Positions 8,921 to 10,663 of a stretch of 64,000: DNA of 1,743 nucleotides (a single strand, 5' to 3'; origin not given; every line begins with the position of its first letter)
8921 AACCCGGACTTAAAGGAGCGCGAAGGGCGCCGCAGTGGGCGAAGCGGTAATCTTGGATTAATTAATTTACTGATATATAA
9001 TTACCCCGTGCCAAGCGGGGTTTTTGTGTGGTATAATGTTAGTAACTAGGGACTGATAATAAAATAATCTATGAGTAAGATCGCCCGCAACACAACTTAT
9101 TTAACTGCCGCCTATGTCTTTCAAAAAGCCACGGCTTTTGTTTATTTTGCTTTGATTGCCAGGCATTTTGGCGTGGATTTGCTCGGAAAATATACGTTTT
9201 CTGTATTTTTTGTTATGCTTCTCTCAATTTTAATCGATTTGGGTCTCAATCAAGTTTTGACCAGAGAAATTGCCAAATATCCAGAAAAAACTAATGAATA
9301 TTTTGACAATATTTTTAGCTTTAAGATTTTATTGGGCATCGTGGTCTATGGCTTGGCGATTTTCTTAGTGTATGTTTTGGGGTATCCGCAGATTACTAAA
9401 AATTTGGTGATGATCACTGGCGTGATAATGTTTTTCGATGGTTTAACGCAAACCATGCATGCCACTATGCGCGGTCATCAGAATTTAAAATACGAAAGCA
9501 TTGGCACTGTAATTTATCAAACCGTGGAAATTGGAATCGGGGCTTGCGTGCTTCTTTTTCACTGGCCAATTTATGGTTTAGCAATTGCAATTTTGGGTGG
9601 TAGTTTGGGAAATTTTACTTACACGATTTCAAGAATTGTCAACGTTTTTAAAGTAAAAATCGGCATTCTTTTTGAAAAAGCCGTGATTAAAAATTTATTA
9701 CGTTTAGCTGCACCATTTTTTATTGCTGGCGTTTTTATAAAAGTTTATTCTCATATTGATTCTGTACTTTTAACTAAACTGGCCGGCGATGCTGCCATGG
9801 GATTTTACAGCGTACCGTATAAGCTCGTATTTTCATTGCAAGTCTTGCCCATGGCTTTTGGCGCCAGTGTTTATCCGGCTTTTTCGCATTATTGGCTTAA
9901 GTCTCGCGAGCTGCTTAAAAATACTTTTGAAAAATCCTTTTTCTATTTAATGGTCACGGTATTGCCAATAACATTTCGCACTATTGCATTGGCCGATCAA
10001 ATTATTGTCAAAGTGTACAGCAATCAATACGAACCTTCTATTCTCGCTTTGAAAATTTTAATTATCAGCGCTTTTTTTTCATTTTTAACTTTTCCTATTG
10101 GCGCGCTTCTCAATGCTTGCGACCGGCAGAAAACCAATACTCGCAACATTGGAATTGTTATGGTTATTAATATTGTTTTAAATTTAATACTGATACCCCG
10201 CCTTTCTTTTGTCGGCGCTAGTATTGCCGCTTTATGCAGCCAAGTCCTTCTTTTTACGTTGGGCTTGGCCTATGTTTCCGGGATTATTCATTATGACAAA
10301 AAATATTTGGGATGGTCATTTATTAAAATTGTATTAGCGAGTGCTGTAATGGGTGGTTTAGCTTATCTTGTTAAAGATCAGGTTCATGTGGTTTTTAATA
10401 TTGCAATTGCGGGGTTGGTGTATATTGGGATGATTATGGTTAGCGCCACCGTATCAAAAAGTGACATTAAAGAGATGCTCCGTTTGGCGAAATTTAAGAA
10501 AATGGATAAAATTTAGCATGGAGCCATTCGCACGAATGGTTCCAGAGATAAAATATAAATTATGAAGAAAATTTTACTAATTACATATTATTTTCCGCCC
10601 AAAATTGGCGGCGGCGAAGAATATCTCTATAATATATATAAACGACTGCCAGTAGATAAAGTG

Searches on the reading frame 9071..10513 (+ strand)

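Call 55: search_protein_families(library=pfam, proteins=[window:9071-10513:+], max_evalue=0.00001)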
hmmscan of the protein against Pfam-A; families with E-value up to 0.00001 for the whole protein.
window:9071-10513:+ (481 aa): 3 families
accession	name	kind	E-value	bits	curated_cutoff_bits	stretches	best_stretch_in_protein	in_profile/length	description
PF01943.22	Polysacc_synt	-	1e-34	120.6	28.2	1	5-275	2-274/274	Polysaccharide biosynthesis protein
PF13440.11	Polysacc_synt_3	-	6.3e-22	78.6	23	1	29-324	2-292/293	Polysaccharide biosynthesis protein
PF01554.23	MatE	-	5.6e-09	36.3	24.9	1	215-373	1-161/161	MatE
